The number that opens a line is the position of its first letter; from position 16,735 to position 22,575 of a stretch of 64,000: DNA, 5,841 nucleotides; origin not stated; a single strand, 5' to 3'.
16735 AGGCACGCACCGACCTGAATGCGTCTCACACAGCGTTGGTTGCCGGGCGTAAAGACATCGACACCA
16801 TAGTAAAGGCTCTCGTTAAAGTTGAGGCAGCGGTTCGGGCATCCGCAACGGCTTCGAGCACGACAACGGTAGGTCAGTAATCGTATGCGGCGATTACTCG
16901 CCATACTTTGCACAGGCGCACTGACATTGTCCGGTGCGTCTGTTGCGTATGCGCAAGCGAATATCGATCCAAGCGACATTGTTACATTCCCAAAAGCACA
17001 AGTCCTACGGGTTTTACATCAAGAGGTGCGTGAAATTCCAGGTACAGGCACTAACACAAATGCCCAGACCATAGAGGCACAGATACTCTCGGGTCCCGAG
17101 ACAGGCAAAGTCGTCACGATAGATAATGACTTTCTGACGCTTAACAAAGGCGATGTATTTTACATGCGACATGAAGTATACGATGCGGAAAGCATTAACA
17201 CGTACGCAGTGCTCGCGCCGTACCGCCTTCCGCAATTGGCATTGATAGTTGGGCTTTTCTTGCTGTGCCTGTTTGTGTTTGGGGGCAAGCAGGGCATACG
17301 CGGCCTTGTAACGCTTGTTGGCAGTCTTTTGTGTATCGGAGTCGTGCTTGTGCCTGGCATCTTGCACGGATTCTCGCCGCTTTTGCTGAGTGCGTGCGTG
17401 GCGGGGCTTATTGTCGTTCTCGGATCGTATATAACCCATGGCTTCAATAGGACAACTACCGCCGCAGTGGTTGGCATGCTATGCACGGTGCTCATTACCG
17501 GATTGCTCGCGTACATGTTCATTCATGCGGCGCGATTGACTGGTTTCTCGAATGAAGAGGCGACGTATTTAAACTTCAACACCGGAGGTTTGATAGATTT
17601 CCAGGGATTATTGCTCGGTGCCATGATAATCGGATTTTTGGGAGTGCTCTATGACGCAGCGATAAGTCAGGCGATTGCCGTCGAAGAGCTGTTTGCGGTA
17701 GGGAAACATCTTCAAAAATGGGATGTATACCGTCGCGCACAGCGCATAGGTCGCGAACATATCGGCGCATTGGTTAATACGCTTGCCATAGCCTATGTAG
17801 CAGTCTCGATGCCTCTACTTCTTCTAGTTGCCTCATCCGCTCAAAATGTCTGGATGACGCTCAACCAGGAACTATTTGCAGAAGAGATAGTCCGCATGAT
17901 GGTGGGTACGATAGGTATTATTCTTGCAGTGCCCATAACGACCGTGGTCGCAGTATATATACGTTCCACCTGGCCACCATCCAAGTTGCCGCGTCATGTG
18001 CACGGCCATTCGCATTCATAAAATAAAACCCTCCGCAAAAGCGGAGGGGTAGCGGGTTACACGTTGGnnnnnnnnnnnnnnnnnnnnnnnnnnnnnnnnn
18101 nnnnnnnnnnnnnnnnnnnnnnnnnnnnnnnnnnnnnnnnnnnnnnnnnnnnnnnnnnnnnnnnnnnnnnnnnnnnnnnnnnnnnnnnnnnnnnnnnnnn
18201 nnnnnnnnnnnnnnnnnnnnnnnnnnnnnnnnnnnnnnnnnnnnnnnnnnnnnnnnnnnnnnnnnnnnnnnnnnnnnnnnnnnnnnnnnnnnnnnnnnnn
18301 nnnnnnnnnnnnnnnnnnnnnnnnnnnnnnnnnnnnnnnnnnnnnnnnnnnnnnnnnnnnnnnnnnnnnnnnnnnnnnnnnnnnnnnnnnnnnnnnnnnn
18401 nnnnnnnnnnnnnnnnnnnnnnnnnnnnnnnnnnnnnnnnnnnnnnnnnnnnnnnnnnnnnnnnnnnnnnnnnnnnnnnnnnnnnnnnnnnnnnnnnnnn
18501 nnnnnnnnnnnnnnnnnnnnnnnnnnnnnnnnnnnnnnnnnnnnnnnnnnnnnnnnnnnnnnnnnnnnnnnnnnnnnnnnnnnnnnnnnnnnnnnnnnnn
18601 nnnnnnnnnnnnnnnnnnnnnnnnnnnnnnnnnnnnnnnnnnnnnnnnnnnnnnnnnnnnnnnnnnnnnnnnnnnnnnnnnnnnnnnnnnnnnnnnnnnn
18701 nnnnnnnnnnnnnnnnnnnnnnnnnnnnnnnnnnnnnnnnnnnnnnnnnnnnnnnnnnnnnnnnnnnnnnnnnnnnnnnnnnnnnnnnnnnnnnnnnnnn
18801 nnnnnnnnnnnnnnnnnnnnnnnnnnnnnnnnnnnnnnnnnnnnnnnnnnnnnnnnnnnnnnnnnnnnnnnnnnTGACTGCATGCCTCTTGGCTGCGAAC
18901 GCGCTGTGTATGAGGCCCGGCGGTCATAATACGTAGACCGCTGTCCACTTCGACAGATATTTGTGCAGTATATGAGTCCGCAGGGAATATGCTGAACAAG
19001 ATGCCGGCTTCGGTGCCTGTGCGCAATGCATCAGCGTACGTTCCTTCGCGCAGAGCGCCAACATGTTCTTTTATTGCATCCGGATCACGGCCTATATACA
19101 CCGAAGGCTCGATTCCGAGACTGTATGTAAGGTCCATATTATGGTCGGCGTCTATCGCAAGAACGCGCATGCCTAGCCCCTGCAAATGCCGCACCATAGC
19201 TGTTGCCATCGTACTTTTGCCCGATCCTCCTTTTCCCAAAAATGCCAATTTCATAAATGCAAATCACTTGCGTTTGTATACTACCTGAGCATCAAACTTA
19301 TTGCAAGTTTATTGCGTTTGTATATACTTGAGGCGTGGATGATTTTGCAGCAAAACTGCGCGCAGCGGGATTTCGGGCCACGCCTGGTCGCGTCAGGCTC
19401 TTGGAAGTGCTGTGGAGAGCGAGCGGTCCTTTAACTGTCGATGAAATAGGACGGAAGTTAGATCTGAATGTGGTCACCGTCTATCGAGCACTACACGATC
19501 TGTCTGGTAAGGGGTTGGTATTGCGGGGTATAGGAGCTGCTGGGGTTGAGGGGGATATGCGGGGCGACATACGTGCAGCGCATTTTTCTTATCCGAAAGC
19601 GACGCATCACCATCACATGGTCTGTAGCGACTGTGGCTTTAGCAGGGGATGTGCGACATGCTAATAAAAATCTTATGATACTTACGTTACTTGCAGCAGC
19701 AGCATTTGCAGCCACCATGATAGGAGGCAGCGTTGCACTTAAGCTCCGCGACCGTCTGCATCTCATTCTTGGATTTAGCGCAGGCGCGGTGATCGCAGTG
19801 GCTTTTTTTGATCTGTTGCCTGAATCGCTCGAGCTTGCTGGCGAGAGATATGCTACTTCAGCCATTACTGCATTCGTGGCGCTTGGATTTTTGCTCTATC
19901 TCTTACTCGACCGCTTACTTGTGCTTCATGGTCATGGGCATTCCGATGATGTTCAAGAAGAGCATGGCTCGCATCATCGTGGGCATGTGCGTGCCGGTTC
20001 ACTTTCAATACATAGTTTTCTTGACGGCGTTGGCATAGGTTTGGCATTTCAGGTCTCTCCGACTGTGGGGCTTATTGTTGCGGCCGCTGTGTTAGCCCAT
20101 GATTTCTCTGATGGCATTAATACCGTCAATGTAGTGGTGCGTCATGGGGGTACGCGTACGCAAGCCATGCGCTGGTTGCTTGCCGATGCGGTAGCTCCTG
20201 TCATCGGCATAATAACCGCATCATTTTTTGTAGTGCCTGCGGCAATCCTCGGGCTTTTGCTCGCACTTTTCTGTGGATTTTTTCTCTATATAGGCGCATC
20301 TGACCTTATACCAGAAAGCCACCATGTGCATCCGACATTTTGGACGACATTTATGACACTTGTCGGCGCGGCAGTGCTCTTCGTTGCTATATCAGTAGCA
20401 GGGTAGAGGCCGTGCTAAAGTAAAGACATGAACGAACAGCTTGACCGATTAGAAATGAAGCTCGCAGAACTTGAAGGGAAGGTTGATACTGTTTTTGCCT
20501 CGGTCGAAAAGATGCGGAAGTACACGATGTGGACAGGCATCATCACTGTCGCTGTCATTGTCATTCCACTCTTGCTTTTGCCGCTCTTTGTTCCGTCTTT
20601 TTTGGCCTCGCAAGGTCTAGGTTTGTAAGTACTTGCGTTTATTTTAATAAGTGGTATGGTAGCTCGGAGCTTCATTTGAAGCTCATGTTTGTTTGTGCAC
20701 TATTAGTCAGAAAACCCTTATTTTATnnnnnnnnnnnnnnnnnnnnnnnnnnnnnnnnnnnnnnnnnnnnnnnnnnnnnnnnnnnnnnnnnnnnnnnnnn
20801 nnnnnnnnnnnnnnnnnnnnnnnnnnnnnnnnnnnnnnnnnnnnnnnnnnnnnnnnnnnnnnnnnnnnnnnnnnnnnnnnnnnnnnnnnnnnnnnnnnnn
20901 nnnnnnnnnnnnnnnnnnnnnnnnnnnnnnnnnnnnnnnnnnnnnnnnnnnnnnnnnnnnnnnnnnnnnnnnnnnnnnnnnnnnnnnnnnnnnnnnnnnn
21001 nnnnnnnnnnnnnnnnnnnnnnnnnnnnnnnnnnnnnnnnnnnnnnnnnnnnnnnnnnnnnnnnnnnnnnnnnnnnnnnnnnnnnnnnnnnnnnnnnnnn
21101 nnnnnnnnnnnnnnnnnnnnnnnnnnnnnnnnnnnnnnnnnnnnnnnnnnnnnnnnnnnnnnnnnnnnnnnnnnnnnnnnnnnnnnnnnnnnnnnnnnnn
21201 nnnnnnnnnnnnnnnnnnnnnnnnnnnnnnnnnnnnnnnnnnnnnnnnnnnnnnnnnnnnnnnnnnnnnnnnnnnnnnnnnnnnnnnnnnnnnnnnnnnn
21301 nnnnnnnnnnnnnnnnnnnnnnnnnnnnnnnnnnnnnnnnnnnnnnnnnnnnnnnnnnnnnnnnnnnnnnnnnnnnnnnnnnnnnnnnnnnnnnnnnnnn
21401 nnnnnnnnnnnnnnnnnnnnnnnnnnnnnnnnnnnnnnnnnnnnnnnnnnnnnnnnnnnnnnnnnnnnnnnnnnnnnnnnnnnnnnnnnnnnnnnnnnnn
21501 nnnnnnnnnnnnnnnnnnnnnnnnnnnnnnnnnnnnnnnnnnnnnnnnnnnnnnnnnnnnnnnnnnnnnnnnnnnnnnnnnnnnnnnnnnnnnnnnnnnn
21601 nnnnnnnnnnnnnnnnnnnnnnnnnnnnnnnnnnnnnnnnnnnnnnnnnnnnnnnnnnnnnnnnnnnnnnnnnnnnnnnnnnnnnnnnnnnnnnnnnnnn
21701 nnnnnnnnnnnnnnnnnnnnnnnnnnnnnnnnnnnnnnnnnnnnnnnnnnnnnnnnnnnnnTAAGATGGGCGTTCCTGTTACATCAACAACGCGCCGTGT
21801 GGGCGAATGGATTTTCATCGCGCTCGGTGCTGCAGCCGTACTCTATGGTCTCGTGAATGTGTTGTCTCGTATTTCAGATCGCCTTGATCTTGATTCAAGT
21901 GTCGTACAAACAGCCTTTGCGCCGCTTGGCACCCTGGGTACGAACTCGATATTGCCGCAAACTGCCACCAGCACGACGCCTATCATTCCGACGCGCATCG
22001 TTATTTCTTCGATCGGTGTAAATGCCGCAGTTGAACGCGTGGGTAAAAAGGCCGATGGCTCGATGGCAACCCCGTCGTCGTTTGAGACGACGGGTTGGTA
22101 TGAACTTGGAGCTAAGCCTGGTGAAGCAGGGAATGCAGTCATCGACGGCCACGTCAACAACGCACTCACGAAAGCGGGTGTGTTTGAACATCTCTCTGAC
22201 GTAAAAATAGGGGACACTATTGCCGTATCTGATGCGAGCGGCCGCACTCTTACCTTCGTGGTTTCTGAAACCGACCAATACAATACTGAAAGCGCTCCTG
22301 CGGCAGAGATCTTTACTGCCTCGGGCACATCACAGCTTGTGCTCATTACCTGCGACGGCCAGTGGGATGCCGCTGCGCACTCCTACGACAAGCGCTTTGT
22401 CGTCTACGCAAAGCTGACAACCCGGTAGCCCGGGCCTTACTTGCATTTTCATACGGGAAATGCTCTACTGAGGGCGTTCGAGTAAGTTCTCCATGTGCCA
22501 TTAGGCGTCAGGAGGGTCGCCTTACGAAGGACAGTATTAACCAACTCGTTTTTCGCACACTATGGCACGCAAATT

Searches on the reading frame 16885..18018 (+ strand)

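Call 51: search_protein_families(library=pfam, proteins=[window:16885-18018:+], max_evalue=0.0001)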
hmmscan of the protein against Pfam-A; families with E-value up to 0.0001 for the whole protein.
window:16885-18018:+ (378 aa): 1 family
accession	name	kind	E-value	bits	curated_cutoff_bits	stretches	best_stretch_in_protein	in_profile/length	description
PF07907.16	YibE_F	-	2.1e-63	214.5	27.2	1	119-357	2-240/241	YibE/F-like protein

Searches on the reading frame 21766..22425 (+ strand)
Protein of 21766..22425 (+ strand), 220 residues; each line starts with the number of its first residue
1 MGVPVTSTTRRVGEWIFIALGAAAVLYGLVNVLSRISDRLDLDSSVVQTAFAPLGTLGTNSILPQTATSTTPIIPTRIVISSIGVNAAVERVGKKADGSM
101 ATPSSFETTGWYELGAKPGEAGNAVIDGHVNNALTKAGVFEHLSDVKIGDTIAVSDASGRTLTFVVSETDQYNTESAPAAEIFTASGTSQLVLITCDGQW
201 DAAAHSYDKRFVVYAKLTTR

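Call 75: search_protein_families(library=ncbifam, proteins=[window:21766-22425:+], max_evalue=0.00001)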
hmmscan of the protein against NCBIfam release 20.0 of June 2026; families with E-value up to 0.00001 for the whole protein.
window:21766-22425:+ (220 aa): 4 families
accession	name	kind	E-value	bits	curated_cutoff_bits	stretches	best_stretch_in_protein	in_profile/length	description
NF033748.1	class_F_sortase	subfamily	3.4e-39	134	166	1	70-218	6-155/155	class F sortase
TIGR03784.1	marine_sortase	equivalog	4.1e-09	36.3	158.25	1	110-215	79-174/174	class GN sortase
NF033747.1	class_E_sortase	subfamily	1.7e-08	34.6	160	1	107-218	98-206/211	class E sortase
TIGR01076.1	sortase_fam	subfamily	9.6e-07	28.7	39.35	1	113-214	31-124/136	sortase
